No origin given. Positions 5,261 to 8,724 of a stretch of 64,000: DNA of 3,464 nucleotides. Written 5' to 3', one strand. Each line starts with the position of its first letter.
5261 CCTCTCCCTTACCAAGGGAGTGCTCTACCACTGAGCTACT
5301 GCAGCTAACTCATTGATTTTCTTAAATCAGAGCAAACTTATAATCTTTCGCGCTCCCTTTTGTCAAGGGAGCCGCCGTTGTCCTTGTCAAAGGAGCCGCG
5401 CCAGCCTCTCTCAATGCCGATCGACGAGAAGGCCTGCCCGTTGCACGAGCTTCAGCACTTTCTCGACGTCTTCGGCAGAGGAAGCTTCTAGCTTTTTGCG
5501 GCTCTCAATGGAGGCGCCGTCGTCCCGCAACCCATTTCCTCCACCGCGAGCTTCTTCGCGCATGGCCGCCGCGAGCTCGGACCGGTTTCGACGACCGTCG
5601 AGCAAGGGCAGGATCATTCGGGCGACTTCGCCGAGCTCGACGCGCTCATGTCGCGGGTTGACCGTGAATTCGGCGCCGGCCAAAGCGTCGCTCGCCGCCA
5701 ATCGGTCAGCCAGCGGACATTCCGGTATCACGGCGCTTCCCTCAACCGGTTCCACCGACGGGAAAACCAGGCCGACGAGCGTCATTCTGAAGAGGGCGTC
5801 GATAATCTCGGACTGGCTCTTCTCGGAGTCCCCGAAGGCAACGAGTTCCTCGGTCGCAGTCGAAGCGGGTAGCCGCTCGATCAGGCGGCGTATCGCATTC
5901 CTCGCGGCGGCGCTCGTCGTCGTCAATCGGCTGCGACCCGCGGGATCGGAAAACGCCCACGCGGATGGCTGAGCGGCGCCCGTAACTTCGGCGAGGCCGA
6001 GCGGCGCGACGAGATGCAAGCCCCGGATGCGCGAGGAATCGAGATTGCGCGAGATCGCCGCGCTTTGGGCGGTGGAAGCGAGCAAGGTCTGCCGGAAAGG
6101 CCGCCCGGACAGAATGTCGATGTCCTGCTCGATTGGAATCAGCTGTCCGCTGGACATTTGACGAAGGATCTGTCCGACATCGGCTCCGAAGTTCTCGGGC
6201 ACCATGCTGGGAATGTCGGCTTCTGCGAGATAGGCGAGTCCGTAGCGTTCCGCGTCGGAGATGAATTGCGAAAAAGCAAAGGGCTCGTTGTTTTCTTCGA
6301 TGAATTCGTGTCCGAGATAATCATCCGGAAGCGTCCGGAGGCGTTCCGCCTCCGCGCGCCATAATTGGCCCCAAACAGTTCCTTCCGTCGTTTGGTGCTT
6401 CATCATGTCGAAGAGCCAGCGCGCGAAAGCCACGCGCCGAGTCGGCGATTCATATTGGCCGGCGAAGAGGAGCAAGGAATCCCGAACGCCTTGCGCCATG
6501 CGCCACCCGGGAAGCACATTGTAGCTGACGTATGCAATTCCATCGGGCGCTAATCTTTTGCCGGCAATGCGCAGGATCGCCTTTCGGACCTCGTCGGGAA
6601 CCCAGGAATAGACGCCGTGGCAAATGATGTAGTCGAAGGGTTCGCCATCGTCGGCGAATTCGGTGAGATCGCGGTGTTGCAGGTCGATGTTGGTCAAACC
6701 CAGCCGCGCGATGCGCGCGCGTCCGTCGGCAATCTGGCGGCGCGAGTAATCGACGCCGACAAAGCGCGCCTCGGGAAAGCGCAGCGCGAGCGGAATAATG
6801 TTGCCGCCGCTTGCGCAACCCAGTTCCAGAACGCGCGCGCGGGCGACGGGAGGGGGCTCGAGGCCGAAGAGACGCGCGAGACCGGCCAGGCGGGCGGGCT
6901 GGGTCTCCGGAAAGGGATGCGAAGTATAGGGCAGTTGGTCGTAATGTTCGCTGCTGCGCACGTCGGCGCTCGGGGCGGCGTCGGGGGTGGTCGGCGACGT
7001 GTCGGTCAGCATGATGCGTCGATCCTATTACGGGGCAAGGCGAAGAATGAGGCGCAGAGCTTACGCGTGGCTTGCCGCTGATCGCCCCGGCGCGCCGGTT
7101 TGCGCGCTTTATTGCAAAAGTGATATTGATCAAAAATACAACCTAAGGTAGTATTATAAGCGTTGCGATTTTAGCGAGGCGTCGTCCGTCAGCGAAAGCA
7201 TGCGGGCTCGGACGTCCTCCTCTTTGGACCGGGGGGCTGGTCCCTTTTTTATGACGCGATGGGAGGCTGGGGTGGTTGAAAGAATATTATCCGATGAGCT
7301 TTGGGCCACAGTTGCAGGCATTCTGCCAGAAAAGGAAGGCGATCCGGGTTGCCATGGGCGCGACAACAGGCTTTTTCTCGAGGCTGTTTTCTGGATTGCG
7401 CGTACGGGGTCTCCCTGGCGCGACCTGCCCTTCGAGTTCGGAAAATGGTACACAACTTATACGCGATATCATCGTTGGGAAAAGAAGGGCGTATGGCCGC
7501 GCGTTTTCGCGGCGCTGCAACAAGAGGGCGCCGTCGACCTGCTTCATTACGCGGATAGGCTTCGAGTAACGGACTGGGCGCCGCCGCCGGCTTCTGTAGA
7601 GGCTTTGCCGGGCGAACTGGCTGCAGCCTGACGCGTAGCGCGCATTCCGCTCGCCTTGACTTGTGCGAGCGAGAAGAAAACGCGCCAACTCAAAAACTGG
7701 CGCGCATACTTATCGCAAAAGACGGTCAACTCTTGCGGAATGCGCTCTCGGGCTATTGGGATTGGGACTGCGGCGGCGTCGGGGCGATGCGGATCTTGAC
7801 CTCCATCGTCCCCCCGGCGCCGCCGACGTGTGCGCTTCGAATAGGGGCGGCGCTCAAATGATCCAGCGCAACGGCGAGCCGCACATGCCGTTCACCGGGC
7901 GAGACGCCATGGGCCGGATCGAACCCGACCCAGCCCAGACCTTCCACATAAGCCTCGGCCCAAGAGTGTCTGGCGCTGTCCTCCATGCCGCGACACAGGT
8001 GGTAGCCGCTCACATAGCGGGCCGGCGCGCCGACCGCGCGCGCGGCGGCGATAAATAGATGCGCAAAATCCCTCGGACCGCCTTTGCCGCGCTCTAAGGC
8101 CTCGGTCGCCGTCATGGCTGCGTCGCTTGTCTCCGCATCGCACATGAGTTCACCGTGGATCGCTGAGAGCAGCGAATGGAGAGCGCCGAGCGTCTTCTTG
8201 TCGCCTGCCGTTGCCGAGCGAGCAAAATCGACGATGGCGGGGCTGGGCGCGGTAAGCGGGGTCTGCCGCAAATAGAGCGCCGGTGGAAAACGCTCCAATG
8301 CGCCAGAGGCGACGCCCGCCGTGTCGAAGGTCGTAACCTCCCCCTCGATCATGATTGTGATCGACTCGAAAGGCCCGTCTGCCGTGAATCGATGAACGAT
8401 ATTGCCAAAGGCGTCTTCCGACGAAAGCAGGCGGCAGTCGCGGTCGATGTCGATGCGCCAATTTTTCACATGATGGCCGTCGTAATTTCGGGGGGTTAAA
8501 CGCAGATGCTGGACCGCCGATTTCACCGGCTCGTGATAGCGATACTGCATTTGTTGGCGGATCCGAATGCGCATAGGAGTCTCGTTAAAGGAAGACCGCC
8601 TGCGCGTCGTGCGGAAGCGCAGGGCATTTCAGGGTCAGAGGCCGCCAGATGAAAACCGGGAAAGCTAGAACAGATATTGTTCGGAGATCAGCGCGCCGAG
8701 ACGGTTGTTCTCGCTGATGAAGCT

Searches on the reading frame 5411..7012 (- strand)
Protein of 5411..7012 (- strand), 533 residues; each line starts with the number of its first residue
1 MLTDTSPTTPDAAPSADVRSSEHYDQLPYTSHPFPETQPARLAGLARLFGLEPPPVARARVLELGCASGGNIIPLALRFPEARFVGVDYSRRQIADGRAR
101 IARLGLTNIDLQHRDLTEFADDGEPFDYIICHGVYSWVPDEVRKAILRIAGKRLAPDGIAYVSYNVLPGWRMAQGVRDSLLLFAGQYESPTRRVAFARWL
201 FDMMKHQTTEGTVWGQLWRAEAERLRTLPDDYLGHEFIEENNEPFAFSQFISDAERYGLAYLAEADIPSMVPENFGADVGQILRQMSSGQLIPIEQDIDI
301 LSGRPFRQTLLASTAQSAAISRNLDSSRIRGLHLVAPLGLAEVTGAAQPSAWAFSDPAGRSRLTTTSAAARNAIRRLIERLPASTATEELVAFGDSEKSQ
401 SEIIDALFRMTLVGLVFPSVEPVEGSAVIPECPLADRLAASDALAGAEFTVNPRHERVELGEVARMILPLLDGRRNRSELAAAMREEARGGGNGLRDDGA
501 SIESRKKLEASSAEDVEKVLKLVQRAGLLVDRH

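Call 93: search_protein_families(library=pfam, proteins=[window:5411-7012:-], max_evalue=0.001)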
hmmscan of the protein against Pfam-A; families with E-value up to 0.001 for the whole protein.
window:5411-7012:- (533 aa): 8 families
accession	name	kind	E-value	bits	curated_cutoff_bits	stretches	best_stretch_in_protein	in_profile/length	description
PF21782.3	PKMT_2nd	-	2.3e-17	63.6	27.8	1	431-528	1-98/98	PKMT, C-terminal winged helix domain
PF13649.12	Methyltransf_25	-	1.4e-16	61.4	27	1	61-158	1-97/97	Methyltransferase domain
PF08242.18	Methyltransf_12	-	4.1e-16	60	30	1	62-159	1-97/98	Methyltransferase domain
PF10119.14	MethyTransf_Reg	-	4.1e-15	56.8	25.5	1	230-311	2-82/84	Predicted methyltransferase regulatory domain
PF13847.12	Methyltransf_31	-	7.7e-15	55.3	27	1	59-166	5-113/145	Methyltransferase domain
PF13489.12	Methyltransf_23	-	7.6e-12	45.7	27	1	45-170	13-123/164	Methyltransferase domain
PF08241.18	Methyltransf_11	-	2.3e-09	38.2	21.2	1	62-161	1-94/95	Methyltransferase domain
PF02390.23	Methyltransf_4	-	4.4e-07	30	24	1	60-117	4-61/173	Putative methyltransferase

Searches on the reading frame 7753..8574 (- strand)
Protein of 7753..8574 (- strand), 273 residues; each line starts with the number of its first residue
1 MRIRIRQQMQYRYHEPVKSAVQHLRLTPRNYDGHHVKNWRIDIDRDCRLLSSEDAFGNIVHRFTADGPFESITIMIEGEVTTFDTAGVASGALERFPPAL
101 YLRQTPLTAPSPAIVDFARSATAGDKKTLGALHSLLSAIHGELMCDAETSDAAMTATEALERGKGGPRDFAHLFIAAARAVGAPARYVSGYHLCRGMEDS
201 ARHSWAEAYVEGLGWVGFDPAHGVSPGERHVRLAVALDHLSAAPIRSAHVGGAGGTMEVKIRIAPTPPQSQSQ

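Call 93: search_protein_families(library=pfam, proteins=[window:7753-8574:-], max_evalue=0.001)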
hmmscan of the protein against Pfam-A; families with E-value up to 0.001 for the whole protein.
window:7753-8574:- (273 aa): 2 families
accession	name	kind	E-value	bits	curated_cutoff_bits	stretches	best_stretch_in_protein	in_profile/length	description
PF01841.26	Transglut_core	-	7.9e-21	74.8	23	1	116-220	2-108/108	Transglutaminase-like superfamily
PF08379.15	Bact_transglu_N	-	4.1e-20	72.7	27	1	3-80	1-79/80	Bacterial transglutaminase-like N-terminal region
